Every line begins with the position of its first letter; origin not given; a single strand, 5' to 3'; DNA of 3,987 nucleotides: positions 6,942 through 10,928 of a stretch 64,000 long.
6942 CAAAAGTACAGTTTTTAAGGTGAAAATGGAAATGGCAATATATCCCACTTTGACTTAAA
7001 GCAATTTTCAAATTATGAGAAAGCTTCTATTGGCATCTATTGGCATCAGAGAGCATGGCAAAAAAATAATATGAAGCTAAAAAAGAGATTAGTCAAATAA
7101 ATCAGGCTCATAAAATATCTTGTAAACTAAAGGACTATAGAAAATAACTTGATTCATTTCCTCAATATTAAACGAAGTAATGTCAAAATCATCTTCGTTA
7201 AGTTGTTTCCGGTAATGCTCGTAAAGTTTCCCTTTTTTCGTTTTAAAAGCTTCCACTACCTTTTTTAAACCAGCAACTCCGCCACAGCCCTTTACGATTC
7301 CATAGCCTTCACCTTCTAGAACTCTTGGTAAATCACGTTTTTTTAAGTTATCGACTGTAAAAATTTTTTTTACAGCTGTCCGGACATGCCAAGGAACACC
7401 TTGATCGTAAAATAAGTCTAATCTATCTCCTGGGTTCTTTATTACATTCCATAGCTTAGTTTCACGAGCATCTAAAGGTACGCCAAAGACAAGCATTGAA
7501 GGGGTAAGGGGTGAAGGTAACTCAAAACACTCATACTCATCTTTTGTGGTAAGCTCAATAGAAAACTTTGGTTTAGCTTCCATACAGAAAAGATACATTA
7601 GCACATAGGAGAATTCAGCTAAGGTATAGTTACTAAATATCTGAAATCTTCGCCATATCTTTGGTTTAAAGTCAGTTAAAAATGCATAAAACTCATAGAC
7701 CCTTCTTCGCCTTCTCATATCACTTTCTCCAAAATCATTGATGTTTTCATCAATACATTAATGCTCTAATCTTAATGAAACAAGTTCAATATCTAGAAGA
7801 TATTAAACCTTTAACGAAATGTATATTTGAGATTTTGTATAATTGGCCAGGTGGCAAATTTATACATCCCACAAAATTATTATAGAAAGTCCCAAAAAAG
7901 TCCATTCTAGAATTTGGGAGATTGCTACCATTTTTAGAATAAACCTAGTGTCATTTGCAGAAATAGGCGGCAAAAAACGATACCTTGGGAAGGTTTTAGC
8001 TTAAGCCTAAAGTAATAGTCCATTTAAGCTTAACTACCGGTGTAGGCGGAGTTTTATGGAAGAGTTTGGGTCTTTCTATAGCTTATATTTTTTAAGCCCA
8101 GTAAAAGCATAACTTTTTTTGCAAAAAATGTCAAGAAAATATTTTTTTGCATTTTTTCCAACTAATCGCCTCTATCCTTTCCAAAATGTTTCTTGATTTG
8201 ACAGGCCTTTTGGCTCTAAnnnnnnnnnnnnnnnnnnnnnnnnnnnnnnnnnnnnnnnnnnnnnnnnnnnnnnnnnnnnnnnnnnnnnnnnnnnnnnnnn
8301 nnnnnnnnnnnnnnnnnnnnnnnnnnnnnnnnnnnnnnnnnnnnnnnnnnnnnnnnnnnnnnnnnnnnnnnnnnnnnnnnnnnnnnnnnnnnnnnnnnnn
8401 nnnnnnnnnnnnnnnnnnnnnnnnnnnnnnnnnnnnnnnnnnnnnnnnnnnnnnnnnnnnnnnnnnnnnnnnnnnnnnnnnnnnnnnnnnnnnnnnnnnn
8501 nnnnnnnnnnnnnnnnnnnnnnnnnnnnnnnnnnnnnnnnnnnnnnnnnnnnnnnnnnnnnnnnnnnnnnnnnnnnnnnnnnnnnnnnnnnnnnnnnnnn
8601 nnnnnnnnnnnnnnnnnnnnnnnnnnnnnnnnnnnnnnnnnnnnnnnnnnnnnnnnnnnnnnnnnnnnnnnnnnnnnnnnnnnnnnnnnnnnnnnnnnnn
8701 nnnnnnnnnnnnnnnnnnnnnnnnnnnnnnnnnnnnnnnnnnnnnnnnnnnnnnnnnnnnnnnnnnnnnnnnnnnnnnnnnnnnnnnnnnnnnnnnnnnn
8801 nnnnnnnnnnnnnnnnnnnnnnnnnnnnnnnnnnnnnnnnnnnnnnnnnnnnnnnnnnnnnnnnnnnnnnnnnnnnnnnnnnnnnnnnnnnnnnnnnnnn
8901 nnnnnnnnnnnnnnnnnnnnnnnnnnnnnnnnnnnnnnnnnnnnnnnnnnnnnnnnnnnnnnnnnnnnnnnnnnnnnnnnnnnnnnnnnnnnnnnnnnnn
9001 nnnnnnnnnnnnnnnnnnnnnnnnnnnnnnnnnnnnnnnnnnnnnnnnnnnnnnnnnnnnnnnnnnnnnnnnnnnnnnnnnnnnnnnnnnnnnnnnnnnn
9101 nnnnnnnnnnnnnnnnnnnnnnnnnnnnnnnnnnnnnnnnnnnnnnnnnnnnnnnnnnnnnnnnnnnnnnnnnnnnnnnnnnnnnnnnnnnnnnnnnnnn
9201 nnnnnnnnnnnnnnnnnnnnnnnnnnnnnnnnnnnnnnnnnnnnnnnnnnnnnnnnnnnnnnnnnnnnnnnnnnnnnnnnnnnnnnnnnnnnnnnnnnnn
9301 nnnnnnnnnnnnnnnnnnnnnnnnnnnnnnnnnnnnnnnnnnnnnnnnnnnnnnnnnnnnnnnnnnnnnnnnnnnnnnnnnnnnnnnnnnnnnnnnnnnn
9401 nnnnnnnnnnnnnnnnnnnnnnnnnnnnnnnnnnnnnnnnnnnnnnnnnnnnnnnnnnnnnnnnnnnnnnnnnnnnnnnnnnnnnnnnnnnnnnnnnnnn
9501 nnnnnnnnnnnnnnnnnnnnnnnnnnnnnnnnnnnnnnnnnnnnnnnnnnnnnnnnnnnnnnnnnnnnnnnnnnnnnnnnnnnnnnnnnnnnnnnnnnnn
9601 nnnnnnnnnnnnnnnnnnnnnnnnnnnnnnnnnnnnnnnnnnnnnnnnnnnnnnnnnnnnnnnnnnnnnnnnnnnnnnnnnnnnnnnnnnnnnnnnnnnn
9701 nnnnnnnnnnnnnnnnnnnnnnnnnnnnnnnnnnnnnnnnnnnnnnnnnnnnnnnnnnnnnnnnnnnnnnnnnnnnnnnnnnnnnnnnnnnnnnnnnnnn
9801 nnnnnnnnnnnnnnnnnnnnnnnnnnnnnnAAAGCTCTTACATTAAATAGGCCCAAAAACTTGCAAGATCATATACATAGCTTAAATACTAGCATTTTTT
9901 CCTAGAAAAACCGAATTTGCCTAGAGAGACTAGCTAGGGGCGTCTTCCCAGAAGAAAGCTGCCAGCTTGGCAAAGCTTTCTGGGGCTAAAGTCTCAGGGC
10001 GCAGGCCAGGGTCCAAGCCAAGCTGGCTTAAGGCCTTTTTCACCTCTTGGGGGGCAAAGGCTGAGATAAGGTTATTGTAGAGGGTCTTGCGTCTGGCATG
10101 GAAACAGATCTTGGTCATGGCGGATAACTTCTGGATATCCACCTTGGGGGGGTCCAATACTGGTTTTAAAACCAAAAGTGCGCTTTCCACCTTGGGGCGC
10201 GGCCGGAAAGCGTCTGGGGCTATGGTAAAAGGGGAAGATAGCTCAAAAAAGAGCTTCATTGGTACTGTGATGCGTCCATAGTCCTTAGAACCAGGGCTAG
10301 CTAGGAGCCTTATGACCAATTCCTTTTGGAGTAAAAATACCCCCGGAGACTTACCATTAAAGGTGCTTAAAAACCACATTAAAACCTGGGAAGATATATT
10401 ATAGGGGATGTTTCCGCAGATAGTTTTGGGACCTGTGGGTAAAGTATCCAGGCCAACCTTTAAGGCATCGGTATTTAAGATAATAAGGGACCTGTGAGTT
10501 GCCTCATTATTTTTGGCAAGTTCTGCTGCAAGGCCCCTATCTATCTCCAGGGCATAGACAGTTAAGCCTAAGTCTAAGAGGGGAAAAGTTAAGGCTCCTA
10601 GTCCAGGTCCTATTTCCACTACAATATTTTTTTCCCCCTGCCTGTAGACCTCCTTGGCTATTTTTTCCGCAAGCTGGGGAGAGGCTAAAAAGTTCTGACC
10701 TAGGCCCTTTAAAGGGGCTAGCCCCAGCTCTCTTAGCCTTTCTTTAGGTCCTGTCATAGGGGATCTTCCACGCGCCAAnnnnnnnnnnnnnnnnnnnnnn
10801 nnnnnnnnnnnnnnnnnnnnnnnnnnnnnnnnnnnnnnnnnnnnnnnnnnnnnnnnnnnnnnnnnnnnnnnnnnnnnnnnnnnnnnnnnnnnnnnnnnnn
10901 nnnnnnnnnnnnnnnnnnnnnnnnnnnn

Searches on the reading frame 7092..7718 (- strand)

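Call 20: search_protein_families(library=pfam, proteins=[window:7092-7718:-])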
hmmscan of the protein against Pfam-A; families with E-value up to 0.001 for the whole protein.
window:7092-7718:- (209 aa): 1 family
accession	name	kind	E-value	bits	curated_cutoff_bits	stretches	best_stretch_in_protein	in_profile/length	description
PF07929.16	PRiA4_ORF3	-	3.5e-24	85.9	26.6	1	7-186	2-172/173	Plasmid pRiA4b ORF-3-like protein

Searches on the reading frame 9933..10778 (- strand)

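Call 20: search_protein_families(library=pfam, proteins=[window:9933-10778:-])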
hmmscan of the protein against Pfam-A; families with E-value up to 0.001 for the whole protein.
window:9933-10778:- (282 aa): 1 family
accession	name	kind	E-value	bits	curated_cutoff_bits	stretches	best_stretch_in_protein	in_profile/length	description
PF00398.26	RrnaAD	-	8.9e-48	163.1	24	1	26-274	8-259/263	Ribosomal RNA adenine dimethylase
